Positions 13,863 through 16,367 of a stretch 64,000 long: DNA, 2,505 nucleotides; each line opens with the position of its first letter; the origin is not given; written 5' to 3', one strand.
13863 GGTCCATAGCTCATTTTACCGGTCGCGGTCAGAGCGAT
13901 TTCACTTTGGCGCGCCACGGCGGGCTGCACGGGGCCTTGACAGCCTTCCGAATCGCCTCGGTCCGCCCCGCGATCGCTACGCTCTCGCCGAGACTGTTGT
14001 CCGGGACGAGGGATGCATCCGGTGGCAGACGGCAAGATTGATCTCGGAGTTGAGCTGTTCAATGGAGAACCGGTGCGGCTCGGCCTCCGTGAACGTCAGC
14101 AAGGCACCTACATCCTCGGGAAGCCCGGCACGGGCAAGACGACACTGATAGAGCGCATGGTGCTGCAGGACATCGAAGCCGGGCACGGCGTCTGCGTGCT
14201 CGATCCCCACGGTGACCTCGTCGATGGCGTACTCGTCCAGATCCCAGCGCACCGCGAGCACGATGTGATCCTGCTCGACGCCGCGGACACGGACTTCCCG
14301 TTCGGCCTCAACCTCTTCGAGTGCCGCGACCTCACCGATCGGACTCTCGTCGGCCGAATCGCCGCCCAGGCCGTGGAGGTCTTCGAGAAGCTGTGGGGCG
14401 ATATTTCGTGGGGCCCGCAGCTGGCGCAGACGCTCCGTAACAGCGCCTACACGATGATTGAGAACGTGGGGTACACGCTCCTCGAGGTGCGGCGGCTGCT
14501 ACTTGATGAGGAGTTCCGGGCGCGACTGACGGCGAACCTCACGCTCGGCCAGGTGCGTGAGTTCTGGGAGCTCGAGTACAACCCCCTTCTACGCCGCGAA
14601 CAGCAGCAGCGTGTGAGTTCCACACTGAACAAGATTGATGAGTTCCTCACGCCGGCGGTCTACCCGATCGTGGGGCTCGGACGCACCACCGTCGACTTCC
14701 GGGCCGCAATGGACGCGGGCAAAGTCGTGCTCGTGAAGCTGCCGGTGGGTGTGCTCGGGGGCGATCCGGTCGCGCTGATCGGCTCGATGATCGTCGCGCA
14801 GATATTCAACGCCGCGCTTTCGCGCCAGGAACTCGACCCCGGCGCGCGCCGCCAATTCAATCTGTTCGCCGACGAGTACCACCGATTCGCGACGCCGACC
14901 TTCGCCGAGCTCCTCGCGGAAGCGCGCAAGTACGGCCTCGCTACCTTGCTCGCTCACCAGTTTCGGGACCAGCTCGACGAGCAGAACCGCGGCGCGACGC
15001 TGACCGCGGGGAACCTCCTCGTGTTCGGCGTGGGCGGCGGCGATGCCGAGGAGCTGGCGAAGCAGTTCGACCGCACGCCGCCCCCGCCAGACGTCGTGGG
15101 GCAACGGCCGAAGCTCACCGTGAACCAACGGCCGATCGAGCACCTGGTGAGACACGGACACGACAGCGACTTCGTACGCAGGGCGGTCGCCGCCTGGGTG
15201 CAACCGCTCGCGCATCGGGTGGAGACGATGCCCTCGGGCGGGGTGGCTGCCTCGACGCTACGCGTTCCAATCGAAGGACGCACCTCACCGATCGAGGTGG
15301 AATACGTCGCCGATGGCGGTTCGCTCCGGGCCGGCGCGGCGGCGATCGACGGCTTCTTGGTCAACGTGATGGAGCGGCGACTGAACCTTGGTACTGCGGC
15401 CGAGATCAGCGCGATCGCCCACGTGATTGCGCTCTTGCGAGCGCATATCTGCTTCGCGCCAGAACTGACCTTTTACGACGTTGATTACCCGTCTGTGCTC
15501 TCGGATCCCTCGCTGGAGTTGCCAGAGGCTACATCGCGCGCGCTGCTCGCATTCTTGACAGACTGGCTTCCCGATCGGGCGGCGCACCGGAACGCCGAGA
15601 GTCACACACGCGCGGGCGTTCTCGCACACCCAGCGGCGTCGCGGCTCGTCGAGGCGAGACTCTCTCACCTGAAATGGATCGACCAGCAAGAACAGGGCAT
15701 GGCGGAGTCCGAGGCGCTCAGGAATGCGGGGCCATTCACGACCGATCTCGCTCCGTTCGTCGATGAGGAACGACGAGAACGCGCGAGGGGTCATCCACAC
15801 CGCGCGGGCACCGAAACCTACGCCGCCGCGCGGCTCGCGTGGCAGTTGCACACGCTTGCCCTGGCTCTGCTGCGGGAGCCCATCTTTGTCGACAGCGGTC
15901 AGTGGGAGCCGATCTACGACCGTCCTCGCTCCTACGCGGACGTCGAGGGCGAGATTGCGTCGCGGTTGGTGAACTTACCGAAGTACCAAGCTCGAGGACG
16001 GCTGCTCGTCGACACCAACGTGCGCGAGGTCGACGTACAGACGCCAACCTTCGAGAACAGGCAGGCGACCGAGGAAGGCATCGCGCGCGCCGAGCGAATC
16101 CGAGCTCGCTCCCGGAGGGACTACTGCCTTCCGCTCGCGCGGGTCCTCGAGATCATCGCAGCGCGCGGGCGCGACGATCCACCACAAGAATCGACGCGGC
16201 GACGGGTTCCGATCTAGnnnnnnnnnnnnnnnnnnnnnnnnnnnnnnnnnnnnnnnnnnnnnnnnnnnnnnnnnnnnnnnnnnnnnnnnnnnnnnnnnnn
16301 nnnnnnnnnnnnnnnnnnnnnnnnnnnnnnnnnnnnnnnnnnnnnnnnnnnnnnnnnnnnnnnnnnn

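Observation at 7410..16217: Mobile-element-like module with conjugation/replication genes but no recognisable integrase or relaxase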

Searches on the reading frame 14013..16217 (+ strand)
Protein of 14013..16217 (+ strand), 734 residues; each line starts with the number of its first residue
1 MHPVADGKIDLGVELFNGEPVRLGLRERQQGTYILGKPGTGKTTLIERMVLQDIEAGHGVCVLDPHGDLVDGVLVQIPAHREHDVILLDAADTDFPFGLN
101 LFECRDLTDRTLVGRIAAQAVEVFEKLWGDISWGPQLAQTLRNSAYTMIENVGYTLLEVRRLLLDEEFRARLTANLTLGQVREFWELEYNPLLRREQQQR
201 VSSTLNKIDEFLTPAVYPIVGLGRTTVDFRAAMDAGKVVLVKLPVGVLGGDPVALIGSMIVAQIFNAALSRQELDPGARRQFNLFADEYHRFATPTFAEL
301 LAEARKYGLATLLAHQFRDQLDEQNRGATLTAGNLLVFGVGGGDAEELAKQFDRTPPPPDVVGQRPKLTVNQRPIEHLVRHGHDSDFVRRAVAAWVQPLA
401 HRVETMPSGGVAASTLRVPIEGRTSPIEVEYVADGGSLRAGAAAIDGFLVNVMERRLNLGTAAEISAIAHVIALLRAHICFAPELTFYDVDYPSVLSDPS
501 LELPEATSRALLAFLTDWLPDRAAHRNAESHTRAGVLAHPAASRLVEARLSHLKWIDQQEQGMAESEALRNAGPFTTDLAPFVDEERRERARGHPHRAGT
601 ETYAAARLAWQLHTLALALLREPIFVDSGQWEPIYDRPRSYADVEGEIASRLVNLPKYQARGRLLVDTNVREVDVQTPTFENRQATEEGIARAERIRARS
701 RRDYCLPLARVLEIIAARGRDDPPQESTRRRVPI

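Call 5: search_protein_families(library=pfam, max_evalue=0.01, proteins=[window:14013-16217:+])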
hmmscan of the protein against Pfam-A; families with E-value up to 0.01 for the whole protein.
window:14013-16217:+ (734 aa): 6 families
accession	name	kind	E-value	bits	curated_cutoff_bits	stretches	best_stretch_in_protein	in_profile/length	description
PF10412.15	TrwB_AAD_bind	-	3.8e-07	29.8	20.5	1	26-71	12-57/387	Type IV secretion-system coupling protein DNA-binding domain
PF25199.1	nSTAND_NTPase5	-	0.0025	18.1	34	1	27-95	39-109/145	Novel STAND NTPase 5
PF03308.22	MeaB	-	0.0052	16.3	23.1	1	34-66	38-72/273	Methylmalonyl Co-A mutase-associated GTPase MeaB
PF13401.12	AAA_22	-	0.0053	17.5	27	0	28-53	4-29/130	AAA domain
PF01935.23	DUF87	-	0.0067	17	23.2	0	34-72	28-67/220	Helicase HerA, central domain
PF12696.13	TraG-D_C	-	0.0092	16.3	22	0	282-351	2-74/126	TraM recognition site of TraD and TraG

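Call 7: search_protein_families(library=ncbifam, max_evalue=0.01, proteins=[window:14013-16217:+])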
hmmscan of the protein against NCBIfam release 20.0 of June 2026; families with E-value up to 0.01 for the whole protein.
window:14013-16217:+ (734 aa): 4 families
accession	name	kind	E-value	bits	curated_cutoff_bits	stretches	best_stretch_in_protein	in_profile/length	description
TIGR03743.1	SXT_TraD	subfamily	3.1e-12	45.8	366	1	12-68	159-214/636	conjugative transfer system coupling protein TraD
TIGR03754.1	conj_TOL_TraD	equivalog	9.4e-07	27.7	647.55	1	12-69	164-220/643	type IV conjugative transfer system coupling protein TraD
NF045975.1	VirB4_plasma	equivalog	0.00084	17.1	590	1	33-66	519-552/894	Mbov_0397 family ICE element conjugal transfer ATPase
NF045973.1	conju_CD1115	equivalog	0.0036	16.2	250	0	27-73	22-67/442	VirD4-like conjugal transfer protein, CD1115 family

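Call 8: search_protein_families(library=padloc, max_evalue=0.01, proteins=[window:14013-16217:+])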
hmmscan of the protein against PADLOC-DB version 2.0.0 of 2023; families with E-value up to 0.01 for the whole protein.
window:14013-16217:+ (734 aa): 1 family
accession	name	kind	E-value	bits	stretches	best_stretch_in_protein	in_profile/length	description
PDLC04140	mad8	-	1.8e-13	48.7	1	20-324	19-240/314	mads_8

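Call 17: find_homologous_proteins(query=window:14013-16217:+)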
Query window:14013-16217:+ (734 aa): 345 proteins with E <= 0.001 among 8000 candidates; the best 120 are listed.
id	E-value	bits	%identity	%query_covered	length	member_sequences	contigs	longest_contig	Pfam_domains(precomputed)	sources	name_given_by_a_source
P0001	0.0e+0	1640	100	100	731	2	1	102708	PF10412.16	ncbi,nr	ncbi:MAG: hypothetical protein IT299_04410 [Dehalococcoidia bacterium]|nr:hypothetical protein [Deha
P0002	1.2e-255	869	59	98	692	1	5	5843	PF10412.16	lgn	-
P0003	1.3e-246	839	57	99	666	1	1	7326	PF10412.16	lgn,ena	-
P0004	3.9e-243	827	58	99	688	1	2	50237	PF10412.16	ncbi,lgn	ncbi:MAG: type IV secretory system conjugative DNA transfer family protein [Dehalococcoidia bacteriu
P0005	7.6e-219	747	53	99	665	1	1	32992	PF10412.16,PF01935.24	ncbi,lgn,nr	ncbi:MAG: type IV secretion system DNA-binding domain-containing protein [Dehalococcoidia bacterium]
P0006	4.8e-211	721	52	99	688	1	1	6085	PF10412.16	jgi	jgi:Type IV secretion-system coupling protein DNA-binding domain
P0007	5.9e-206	704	50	99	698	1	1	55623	PF10412.16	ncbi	-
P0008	3.7e-205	702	51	99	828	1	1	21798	PF01935.24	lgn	-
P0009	3.2e-204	699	51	99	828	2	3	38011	-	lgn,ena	-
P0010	5.2e-204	698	60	65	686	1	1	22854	PF10412.16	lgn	-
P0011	2.0e-200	686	45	99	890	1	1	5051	-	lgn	-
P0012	2.3e-199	683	51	99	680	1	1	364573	PF01935.24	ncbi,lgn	-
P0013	1.5e-185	637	46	99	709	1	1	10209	-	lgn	-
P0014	2.2e-182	626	43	100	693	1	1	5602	PF10412.16,PF01935.24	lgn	-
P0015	3.7e-181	622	53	69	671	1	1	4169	PF10412.16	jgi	jgi:hypothetical protein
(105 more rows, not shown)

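Call 19: find_encoding_contigs(protein=P0001, flank=10000, max_places=4)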
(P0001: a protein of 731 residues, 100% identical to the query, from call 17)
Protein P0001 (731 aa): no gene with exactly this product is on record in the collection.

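Call 20: find_encoding_contigs(protein=P0004, flank=10000, max_places=2)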
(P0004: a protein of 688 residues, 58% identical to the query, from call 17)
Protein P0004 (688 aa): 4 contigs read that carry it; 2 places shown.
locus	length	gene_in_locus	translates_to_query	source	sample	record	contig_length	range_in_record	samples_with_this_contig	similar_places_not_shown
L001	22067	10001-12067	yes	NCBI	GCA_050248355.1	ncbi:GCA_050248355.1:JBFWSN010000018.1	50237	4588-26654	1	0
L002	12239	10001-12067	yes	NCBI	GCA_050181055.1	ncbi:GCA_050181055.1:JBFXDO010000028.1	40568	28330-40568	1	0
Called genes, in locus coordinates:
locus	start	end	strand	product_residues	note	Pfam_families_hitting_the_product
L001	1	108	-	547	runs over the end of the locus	PF07728:AAA_5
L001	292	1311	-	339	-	PF09445:Methyltransf_15 (faint), PF01555:N6_N4_Mtase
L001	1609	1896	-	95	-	PF01381:HTH_3 (weak)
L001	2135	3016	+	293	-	PF13814:Replic_Relax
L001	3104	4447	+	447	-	-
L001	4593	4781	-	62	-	PF12728:HTH_17 (weak)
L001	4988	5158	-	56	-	-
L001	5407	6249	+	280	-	PF20703:nSTAND1 (weak), PF13191:AAA_16, PF13401:AAA_22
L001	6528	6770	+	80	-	-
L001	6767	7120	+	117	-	PF13730:HTH_36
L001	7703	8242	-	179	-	PF00436:SSB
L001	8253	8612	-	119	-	PF18478:PIN_10, PF18480:DUF5615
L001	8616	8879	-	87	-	PF04255:DUF433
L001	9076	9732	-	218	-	-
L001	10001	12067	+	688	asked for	PF10412:TrwB_AAD_bind (faint)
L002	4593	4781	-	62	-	PF12728:HTH_17 (weak)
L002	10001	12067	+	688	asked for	PF10412:TrwB_AAD_bind (faint)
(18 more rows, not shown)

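Call 21: find_encoding_contigs(protein=P0012, flank=10000, max_places=2)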
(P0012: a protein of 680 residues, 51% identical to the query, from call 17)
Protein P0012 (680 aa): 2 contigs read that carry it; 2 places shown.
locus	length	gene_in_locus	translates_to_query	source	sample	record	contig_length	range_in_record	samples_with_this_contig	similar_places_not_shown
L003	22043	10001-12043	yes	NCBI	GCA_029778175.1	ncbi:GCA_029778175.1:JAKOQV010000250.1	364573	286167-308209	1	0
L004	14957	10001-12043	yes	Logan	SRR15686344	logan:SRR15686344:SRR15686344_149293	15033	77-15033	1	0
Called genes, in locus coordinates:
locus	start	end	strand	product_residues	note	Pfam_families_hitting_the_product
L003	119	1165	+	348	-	PF00589:Phage_integrase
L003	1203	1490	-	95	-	PF13560:HTH_31, PF01381:HTH_3 (weak)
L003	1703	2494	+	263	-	PF00226:DnaJ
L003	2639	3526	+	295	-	PF13814:Replic_Relax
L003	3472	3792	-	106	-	-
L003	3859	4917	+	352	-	-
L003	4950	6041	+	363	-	PF00436:SSB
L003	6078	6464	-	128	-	PF13730:HTH_36, PF13545:HTH_Crp_2 (weak)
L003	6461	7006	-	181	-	-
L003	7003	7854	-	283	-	PF13191:AAA_16, PF13401:AAA_22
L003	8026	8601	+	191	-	-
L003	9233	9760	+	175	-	-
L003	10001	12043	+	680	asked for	PF01935:DUF87 (weak)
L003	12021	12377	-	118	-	-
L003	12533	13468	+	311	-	PF00226:DnaJ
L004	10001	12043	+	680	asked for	PF01935:DUF87 (weak)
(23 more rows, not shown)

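Call 40: search_solved_structures(query=window:14013-16217:+, max_evalue=1)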
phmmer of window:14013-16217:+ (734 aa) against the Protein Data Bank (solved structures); distinct sequences matched with E-value up to 1: 3.
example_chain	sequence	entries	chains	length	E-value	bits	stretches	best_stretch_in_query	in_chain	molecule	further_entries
4b3g_A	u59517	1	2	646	0.33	12.6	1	22-77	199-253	DNA-BINDING PROTEIN SMUBP-2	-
4b3f_X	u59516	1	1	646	0.33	12.5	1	22-77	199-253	DNA-BINDING PROTEIN SMUBP-2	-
2kjq_A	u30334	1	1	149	0.81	11.3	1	17-65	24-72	DnaA-related protein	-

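Call 45: search_solved_structures(query=A1, max_evalue=1)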
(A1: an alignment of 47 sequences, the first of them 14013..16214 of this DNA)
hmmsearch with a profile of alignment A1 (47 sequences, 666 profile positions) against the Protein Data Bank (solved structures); distinct sequences matched with E-value up to 1: 23.
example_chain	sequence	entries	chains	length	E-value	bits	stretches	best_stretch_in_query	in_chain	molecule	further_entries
6sz9_A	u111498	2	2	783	9.9e-11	44.1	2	5-86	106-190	IcmO (DotL)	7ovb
1gl6_A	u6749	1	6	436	4.8e-06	28.7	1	26-68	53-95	ATPASE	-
1e9r_A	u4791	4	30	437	4.8e-06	28.6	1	26-68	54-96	CONJUGAL TRANSFER PROTEIN TRWB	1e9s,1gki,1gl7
7es4_A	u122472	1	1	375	0.00032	22.6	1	30-68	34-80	DNA phosphorothioation-dependent restriction protein DptH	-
2kjq_A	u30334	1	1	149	0.018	16.8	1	12-60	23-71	DnaA-related protein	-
4b3g_A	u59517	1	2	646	0.021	16.6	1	30-74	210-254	DNA-BINDING PROTEIN SMUBP-2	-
4b3f_X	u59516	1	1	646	0.022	16.6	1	30-74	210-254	DNA-BINDING PROTEIN SMUBP-2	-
7nhl_0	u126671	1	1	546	0.039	15.7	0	30-46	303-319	Lincosamide-streptogramin A resistance protein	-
9kym_B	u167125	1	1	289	0.13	14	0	19-45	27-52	Energy-coupling factor transporter ATP-binding protein EcfA2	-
4huq_A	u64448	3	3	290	0.14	13.9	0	19-45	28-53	Energy-coupling factor transporter ATP-binding protein EcfA 1 | Energy-coupling factor transporter ATP-binding protein EcfA2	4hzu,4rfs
9njf_Y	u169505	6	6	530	0.17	13.6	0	30-51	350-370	Probable ATP-binding protein YbiT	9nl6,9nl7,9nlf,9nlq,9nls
6ha8_V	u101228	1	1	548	0.17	13.6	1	30-55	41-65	Nucleotide-binding protein ExpZ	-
6oje_A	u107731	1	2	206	0.2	13.4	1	28-46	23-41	Leucine-rich repeat serine/threonine-protein kinase 2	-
2zej_A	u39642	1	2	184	0.2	13.4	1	28-46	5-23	Leucine-rich repeat kinase 2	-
6xaf_A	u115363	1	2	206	0.21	13.3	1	28-46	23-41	Leucine-rich repeat serine/threonine-protein kinase 2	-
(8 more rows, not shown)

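Call 56: predict_structure(alignment_id=A1)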
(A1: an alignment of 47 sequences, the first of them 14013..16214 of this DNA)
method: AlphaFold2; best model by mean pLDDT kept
length: 734 residues; sequences in the alignment: 47
mean_pLDDT: 91.2   pTM: 0.72
mean pLDDT of the five models: 91.2, 89.2, 88.8, 88.3, 87.1
residues with pLDDT >= 90: 594; 70-90: 89; 50-70: 27; < 50: 24
segments of 3 or more residues with pLDDT < 50: 1-3, 492-497, 724-734
pLDDT, mean of each block of 10 residues (from residue 1): 66 98 95 97 97 97 97 97 98 97 95 96 91 90 97 95 95 95 97 95 92 95 96 98 95 96 96 94 97 95 94 96 94 97 97 95 95 97 96 96 92 91 88 92 98 97 97 96 71 47 88 94 72 86 91 84 74 60 77 89 95 96 96 93 98 98 96 97 92 98 98 92 48 41
secondary structure, 60 per line:
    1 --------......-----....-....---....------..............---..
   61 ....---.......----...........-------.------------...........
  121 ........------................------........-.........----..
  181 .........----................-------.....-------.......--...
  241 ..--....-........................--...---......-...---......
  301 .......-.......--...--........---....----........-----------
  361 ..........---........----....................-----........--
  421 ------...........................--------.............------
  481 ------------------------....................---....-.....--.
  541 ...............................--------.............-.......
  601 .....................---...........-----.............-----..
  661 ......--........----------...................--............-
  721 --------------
elements in order (helices of 4 or more, strands of 3 or more residues): E9-14 E20-23 H25-28 E32-35 H42-55 E59-64 H68-74 H79-84 E85-89 H110-128 H135-150 H157-164 H166-174 H179-189 H194-209 H217-221 H229-235 E238-242 H245-248 H250-273 E282-287 H295-307 E309-315 H323-330 E334-337 H342-349 E361-370 H374-381 H386-405 E411-418 E427-434 H435-453 H462-474 H505-524 H528-531 H533-537 H540-571 H580-592 H594-621 E625-635 H641-653 E659-666 E669-676 H687-704 H708-719

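Call 60: fold_search(model_id=the predicted structure, library=pdb)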
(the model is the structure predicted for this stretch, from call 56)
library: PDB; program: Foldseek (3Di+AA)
matches with E <= 10: 836; with E <= 0.001: 84
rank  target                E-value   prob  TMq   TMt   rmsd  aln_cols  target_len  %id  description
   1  4d2i_B                4.2e-10  1.00  0.31  0.46   5.8       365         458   16  Crystal structure of the HerA hexameric DNA translocase from Sulfolobus solfataricus bound to AMP-PNP (released 2014-12-03)
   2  1e9s_I                2.9e-09  1.00  0.33  0.54   5.2       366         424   14  Bacterial conjugative coupling protein TrwBdeltaN70. Unbound monoclinic form. (released 2001-02-06)
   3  9x1m_A                3.3e-09  1.00  0.28  0.34   9.8       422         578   16  The cryo-EM structure of HerA-NurA complex with AMPPNP and dsDNA from Thermococcus kodakarensis (released 2026-02-04)
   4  4d2i_A                3.8e-09  1.00  0.29  0.43   7.8       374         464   17  Crystal structure of the HerA hexameric DNA translocase from Sulfolobus solfataricus bound to AMP-PNP (released 2014-12-03)
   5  6sz9_A                6.2e-09  1.00  0.35  0.52   5.4       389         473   15  Type IV Coupling Complex (T4CC) from L. pneumophila. (released 2020-05-13)
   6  8dol_A                1.1e-08  1.00  0.37  0.48  15.2       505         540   10  Mechanism of regulation of the Helicobacter pylori Cagbeta ATPase by CagZ (released 2023-02-15)
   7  1e9s_L                1.2e-08  1.00  0.35  0.57   6.5       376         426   15  Bacterial conjugative coupling protein TrwBdeltaN70. Unbound monoclinic form. (released 2001-02-06)
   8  1e9s_A                1.3e-08  1.00  0.34  0.55   6.9       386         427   14  Bacterial conjugative coupling protein TrwBdeltaN70. Unbound monoclinic form. (released 2001-02-06)
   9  1e9s_E                1.3e-08  1.00  0.33  0.54   7.0       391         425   14  Bacterial conjugative coupling protein TrwBdeltaN70. Unbound monoclinic form. (released 2001-02-06)
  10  1e9s_F                1.8e-08  1.00  0.34  0.55   7.2       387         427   14  Bacterial conjugative coupling protein TrwBdeltaN70. Unbound monoclinic form. (released 2001-02-06)
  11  1e9s_J                1.9e-08  1.00  0.34  0.55   6.9       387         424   14  Bacterial conjugative coupling protein TrwBdeltaN70. Unbound monoclinic form. (released 2001-02-06)
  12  1e9s_M                1.9e-08  1.00  0.34  0.55   7.0       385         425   14  Bacterial conjugative coupling protein TrwBdeltaN70. Unbound monoclinic form. (released 2001-02-06)
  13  1e9r_G                2.2e-08  1.00  0.34  0.57   5.1       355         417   17  Bacterial conjugative coupling protein TrwBdeltaN70. Trigonal form in complex with sulphate. (released 2001-02-06)
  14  1e9s_D                2.4e-08  1.00  0.34  0.56   5.2       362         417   15  Bacterial conjugative coupling protein TrwBdeltaN70. Unbound monoclinic form. (released 2001-02-06)
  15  8dol_C                2.7e-08  1.00  0.34  0.46  16.4       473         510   12  Mechanism of regulation of the Helicobacter pylori Cagbeta ATPase by CagZ (released 2023-02-15)
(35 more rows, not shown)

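Call 71: search_protein_families(library=phrogs, max_evalue=0.001, proteins=[window:14013-16217:+])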
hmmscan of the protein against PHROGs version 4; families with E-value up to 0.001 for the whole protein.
window:14013-16217:+ (734 aa): 1 family
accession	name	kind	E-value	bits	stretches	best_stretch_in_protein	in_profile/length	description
phrog_5156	-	unknown function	6e-43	148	1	30-352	412-734/824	-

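Call 73: search_dna_similar(query=window:14013-16217:+, collection=plasmids, mode=protein, max_rows=25, max_evalue=0.001)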
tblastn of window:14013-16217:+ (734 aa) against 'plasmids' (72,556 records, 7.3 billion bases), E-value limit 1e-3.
Records with a match: 46; places in all: 46; records where one place covers at least 80% of the query: 0.
Best place of each record, by identity: <60% 46.
By first word of the organism name: Bacillus 10; Haladaptatus 5; Streptomyces 3; Halalkalicoccus 3; Embleya 2; Halobaculum 2; Halococcus 2; Sulfitobacter 1; Bradyrhizobium 1; Thermococcus 1; and 16 more.
By predicted mobility (MOB-suite, as given by PLSDB): non-mobilizable 41; conjugative 3; mobilizable 2.
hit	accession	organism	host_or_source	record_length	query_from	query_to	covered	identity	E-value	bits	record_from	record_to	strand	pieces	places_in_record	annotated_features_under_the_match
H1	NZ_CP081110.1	Sulfitobacter mediterraneus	-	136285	16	357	47%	33.7%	1e-36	156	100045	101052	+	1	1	type IV secretion system DNA-binding domain-containing protein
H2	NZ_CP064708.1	Bradyrhizobium sp. 131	Acmispon strigosus,cell culture,root ...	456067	7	349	47%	30.0%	4e-24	116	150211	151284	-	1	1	type IV secretion system DNA-binding domain-containing protein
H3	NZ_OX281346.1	Thermococcus nautili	-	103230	17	350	46%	30.8%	3e-18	98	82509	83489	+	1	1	ATP-binding protein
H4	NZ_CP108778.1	Embleya sp. NBC_00896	-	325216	21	351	45%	30.9%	5e-24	116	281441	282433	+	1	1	type IV secretory system conjugative DNA transfer family protein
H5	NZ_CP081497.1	Streptomyces sp. BHT-5-2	whole organism,plant soil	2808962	21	351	45%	30.0%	2e-16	92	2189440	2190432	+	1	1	none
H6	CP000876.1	Herpetosiphon aurantiacus DSM 785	-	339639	17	352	46%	28.7%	1e-14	86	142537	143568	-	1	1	hypothetical protein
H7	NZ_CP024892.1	Rhodococcus ruber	cell culture,activated sludge from ...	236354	20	352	45%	28.4%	5e-19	100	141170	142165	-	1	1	DUF87 domain-containing protein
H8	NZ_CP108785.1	Embleya sp. NBC_00888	-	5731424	21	351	45%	27.9%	2e-19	101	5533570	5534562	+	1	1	none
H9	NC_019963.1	Natrinema pellirubrum DSM 15624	-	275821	16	352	46%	26.1%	7e-8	64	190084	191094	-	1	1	TraM recognition domain-containing protein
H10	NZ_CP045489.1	Natronorubrum aibiense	single cell,Xinjiang Aibi Salt Lake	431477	32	352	44%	27.1%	3e-9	69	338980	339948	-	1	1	TraM recognition domain-containing protein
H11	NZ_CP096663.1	Halorussus limi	cell culture,saline soil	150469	33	352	44%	27.0%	1e-8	67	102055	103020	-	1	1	TraM recognition domain-containing protein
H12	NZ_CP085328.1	Haladaptatus salinisoli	cell culture,saline soil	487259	3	352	48%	24.4%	1e-6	60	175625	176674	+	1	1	type IV secretion system DNA-binding domain-containing protein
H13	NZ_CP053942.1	Halorubrum salinarum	soil,single cell,solar salt farm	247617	34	353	44%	26.5%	3e-10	72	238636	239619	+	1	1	type IV secretion system DNA-binding domain-containing protein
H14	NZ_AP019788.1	Methylomagnum ishizawai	-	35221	20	353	46%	24.8%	7e-7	61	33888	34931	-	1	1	none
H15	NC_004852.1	Sulfolobus islandicus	-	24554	17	323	42%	25.5%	6e-4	51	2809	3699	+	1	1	ATP-binding protein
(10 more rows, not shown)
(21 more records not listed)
